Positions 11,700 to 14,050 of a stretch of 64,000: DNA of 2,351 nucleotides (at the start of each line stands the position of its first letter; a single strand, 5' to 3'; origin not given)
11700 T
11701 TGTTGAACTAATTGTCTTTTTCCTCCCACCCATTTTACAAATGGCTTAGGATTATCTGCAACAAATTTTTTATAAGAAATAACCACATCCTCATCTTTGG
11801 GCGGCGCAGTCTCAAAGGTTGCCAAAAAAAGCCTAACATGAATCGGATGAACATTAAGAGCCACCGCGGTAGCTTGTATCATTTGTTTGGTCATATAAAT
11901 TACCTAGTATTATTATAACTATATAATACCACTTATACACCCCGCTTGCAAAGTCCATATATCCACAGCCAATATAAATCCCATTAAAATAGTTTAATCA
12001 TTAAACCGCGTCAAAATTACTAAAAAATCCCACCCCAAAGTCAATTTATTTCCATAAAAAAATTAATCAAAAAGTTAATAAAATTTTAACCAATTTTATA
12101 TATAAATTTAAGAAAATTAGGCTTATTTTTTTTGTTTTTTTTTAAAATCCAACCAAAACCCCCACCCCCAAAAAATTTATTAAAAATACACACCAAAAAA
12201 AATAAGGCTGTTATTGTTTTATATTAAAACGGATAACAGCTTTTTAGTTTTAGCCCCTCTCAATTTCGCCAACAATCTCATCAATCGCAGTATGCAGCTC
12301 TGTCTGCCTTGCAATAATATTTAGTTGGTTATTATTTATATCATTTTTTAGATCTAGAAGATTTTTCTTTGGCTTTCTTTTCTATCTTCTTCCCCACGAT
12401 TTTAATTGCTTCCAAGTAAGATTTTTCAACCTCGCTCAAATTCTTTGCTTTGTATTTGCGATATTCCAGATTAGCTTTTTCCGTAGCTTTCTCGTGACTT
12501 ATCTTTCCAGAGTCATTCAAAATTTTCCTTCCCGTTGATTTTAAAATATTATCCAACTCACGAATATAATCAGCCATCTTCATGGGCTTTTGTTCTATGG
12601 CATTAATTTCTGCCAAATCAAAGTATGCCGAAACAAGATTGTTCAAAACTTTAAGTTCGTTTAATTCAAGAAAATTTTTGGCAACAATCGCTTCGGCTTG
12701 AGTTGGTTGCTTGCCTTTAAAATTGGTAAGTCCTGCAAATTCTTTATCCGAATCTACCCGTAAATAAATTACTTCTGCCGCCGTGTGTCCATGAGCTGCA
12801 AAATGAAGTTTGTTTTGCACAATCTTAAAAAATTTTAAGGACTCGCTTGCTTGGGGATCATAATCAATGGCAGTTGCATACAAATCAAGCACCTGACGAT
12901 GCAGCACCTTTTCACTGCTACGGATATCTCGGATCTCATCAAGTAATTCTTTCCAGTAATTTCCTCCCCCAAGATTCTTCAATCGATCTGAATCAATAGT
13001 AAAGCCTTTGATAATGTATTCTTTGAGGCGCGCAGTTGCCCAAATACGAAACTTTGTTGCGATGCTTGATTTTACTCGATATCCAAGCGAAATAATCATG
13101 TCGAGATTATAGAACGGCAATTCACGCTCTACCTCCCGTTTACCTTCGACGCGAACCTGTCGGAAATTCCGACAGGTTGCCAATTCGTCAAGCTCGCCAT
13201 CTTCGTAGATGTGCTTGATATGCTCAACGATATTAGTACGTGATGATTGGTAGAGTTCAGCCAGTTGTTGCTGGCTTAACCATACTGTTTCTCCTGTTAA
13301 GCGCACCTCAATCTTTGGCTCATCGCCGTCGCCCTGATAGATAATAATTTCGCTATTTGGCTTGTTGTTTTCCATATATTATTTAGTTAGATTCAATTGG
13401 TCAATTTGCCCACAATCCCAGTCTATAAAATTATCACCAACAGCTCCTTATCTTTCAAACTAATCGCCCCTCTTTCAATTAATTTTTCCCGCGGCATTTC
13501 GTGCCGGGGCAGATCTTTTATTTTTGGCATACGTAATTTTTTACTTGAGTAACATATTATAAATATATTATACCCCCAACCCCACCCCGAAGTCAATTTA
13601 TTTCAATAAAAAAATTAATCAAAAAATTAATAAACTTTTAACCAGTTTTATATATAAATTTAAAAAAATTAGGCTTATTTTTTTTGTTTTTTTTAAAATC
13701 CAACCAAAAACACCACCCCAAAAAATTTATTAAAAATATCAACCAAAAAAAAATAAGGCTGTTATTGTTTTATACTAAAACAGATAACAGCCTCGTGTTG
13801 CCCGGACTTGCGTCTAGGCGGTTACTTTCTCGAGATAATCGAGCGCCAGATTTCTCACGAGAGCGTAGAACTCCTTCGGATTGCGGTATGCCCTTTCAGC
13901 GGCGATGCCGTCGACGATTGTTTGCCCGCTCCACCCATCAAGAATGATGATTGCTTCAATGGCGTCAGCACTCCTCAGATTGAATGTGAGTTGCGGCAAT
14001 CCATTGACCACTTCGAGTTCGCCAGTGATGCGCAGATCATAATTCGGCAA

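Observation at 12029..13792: Two ~212-bp direct repeats bracket a RhuM gene and a decapitated radC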

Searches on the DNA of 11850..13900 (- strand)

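Call 40: search_rna_families(source=window, start=11850, end=13900, threshold=evalue, max_evalue=5)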
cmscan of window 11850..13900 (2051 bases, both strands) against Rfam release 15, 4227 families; matches with E-value up to 5: 1.
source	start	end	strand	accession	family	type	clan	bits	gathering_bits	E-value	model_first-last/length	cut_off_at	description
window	12483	12660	-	RF02004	group-II-D1D4-5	Intron;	CL00102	16.7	34.5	1.1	1-201/201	no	Group II catalytic intron D1-D4-5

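Call 41: search_dna_similar(query=window:13560-13800:-, collection=phages, mode=distant, max_evalue=0.01)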
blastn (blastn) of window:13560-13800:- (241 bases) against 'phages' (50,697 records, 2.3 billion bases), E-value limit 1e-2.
No match.

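Call 42: search_dna_similar(query=window:13560-13800:-, collection=plasmids, mode=distant, max_evalue=0.01)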
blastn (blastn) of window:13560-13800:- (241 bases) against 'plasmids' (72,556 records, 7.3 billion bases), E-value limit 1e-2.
No match.

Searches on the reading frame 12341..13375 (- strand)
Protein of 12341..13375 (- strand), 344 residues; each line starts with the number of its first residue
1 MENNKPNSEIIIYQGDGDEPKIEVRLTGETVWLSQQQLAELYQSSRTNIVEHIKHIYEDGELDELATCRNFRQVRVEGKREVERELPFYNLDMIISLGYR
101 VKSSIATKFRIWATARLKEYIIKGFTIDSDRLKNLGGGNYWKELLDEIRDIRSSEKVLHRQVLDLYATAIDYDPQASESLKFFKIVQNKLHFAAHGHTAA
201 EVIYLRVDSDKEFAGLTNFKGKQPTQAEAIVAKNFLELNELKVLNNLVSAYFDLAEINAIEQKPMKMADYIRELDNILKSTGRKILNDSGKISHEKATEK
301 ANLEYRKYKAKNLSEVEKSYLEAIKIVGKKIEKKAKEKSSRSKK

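Call 11: search_protein_families(library=pfam, proteins=[window:12341-13375:-], max_evalue=0.01)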
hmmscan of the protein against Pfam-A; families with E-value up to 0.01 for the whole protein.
window:12341-13375:- (344 aa): 1 family
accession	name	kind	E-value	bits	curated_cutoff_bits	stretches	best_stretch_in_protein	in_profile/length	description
PF13310.11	Virulence_RhuM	-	1.1e-101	339.9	33.7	1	66-313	1-249/252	Virulence protein RhuM family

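Call 13: find_encoding_contigs(protein=window:12341-13375:-, flank=10000, max_places=10)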
Protein window:12341-13375:- (344 aa): 4 contigs read that carry it; 4 places shown.
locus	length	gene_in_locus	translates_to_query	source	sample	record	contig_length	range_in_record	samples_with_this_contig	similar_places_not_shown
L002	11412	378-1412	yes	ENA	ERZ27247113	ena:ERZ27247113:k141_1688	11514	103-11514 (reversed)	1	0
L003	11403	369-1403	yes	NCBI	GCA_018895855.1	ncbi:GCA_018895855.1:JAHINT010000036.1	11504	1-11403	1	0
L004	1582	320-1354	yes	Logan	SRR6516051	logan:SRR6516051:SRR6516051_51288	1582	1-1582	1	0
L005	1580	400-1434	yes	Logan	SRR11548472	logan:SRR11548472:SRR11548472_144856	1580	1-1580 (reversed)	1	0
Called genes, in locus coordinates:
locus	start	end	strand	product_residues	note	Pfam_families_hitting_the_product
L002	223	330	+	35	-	PF20582:UPF0758_N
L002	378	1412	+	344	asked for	PF13310:Virulence_RhuM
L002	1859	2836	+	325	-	PF02086:MethyltransfD12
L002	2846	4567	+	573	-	PF03235:GmrSD_N, PF07510:GmrSD_C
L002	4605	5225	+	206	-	-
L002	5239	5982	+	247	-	PF01555:N6_N4_Mtase, PF01170:UPF0020 (faint), PF08241:Methyltransf_11 (faint), PF13649:Methyltransf_25 (faint), PF01555:N6_N4_Mtase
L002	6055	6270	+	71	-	PF03831:YjdM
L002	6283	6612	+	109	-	PF04266:ASCH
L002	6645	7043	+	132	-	PF03073:TspO_MBR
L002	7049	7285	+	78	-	PF09905:VF530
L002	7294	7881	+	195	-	PF13328:HD_4, PF01966:HD (weak)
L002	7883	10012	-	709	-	PF00912:Transgly, PF00905:Transpeptidase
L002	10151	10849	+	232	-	-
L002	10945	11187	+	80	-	PF09851:SHOCT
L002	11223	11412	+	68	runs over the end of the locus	PF04070:DUF378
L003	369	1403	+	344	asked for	PF13310:Virulence_RhuM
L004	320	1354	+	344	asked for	PF13310:Virulence_RhuM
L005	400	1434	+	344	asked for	PF13310:Virulence_RhuM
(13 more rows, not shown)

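Call 30: search_protein_families(library=ncbifam, proteins=[window:12341-13375:-], max_evalue=0.01)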
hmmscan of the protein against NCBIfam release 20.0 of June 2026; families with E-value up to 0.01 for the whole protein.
window:12341-13375:- (344 aa): 1 family
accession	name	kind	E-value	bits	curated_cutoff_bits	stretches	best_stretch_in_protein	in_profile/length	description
TIGR04558.1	SoxH_rel_PQQ_1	hypoth_equivalog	0.0045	16.1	300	0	192-245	152-205/285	quinoprotein relay system zinc metallohydrolase 1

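Call 31: search_protein_families(library=padloc, proteins=[window:12341-13375:-], max_evalue=0.001)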
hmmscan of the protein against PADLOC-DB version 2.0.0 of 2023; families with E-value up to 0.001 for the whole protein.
window:12341-13375:- (344 aa): 40 families (the best 25 are shown)
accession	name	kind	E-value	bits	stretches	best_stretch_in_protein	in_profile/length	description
PDLC04843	PDC-S05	-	4e-150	497.6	1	5-334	3-329/330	-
PDLC04853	PDC-S05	-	2.8e-138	458.7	1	6-337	4-335/336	-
PDLC04851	PDC-S05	-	1e-123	410.8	1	3-330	3-337/342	-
PDLC04864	PDC-S05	-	1.2e-120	399.9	1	63-337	2-276/277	-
PDLC04852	PDC-S05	-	8.6e-117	387.9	1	4-336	7-340/346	-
PDLC04868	PDC-S05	-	1e-105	351.5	1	6-327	4-329/335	-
PDLC04871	PDC-S05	-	5.9e-95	316.9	1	3-310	126-439/468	-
PDLC04870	PDC-S05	-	5.6e-85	282.1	1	4-209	5-209/214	-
PDLC04876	PDC-S05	-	1.1e-65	218.6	1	1-169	1-171/174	-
PDLC04872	PDC-S05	-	9.6e-56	185.8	1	3-135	3-132/152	-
PDLC04854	PDC-S05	-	3.2e-54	181.8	1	8-136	4-132/212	-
PDLC04965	PDC-S23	-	1.8e-53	180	1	7-155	4-150/327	-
PDLC04964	PDC-S23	-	1.8e-50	170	1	7-136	3-132/331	-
PDLC04858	PDC-S05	-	2e-48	161.7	1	3-136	3-130/138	-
PDLC04879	PDC-S05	-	2.2e-47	159.9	1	7-129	4-124/285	-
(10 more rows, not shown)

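Call 63: find_homologous_proteins(query=window:12341-13375:-, max_evalue=1e-100)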
Query window:12341-13375:- (344 aa): 7836 proteins with E <= 1e-100 among 8000 candidates; the best 120 are listed.
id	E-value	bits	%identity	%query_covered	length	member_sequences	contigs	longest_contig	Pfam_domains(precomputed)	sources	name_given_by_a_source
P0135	1.3e-219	746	100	100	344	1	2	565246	PF13310.12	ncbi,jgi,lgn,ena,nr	ncbi:virulence RhuM family protein [Candidatus Parcubacteria bacterium]|nr:virulence RhuM family pro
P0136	7.7e-183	625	84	94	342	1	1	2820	PF13310.12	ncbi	-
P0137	4.0e-180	616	82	100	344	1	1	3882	PF13310.12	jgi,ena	-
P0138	4.3e-175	599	82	98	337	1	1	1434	PF13310.12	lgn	-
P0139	6.2e-175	599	84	96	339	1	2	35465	PF13310.12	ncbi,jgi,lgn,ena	-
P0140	8.3e-175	599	84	92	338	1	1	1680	PF13310.12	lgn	-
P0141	3.9e-174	596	83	95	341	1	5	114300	PF13310.12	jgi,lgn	jgi:hypothetical protein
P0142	5.2e-174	596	83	95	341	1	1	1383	PF13310.12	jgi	-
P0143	5.3e-174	596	83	95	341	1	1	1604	PF13310.12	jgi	-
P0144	1.8e-173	594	82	95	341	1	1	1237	PF13310.12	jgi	-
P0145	3.3e-173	593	79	99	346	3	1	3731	PF13310.12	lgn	-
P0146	3.3e-173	593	82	97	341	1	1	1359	PF13310.12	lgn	-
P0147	4.9e-173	593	82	95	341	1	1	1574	PF13310.12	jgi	-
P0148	1.6e-172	591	83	94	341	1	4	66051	PF13310.12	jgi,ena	jgi:hypothetical protein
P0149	2.0e-172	591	80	97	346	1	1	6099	PF13310.12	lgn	-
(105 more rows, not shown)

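Call 64: find_encoding_contigs(protein=P0139, flank=6000, max_places=3)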
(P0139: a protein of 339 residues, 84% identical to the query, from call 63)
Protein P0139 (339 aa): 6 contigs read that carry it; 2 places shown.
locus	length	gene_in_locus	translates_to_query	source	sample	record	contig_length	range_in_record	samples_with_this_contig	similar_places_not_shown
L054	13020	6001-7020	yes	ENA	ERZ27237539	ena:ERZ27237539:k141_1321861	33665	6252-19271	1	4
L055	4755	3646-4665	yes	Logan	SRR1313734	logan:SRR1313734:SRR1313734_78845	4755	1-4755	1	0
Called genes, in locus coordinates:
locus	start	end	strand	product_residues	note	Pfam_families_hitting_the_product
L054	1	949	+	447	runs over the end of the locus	PF04932:Wzy_C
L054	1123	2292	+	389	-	PF20706:GT4-conflict (weak), PF00534:Glycos_transf_1, PF13692:Glyco_trans_1_4, PF13524:Glyco_trans_1_2 (weak)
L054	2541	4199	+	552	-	PF04932:Wzy_C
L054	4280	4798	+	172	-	PF13302:Acetyltransf_3, PF13420:Acetyltransf_4, PF00583:Acetyltransf_1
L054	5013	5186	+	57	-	PF04014:MazE_antitoxin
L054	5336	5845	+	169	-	PF13310:Virulence_RhuM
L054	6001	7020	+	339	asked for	PF13310:Virulence_RhuM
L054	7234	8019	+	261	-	PF01555:N6_N4_Mtase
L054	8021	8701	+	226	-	PF05315:ICEA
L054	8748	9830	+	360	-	PF02086:MethyltransfD12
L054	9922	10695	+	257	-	PF06044:DpnI, PF17726:DpnI_C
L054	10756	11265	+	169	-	PF27350:AF_1447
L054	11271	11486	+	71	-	-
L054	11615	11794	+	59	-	-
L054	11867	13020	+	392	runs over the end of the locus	-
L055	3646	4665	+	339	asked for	PF13310:Virulence_RhuM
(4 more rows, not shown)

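Call 65: find_encoding_contigs(protein=P0137, flank=6000, max_places=3)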
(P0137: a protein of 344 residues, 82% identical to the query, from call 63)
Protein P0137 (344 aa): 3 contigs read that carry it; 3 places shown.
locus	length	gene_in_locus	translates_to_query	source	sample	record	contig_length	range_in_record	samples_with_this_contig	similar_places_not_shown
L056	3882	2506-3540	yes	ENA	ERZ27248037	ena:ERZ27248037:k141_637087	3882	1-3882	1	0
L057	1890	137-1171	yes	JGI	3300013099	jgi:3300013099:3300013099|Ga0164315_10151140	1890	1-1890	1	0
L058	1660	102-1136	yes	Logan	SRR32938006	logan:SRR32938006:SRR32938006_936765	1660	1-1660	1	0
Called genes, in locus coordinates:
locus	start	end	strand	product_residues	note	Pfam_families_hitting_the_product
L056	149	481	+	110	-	PF04266:ASCH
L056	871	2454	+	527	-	PF12161:HsdM_N, PF02384:N6_Mtase, PF05175:MTS (faint)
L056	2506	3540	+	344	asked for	PF13310:Virulence_RhuM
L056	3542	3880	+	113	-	?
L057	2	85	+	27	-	?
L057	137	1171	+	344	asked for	PF13310:Virulence_RhuM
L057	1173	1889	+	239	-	?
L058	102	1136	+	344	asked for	PF13310:Virulence_RhuM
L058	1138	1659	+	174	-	?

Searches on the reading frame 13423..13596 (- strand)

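Call 11: search_protein_families(library=pfam, proteins=[window:13423-13596:-], max_evalue=0.01)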
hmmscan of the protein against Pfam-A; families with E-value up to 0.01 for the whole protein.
window:13423-13596:- (57 aa): 1 family
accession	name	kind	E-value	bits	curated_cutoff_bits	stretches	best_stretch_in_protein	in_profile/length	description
PF20582.4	UPF0758_N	-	1e-08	35.6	27.1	1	26-57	1-32/77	UPF0758 N-terminal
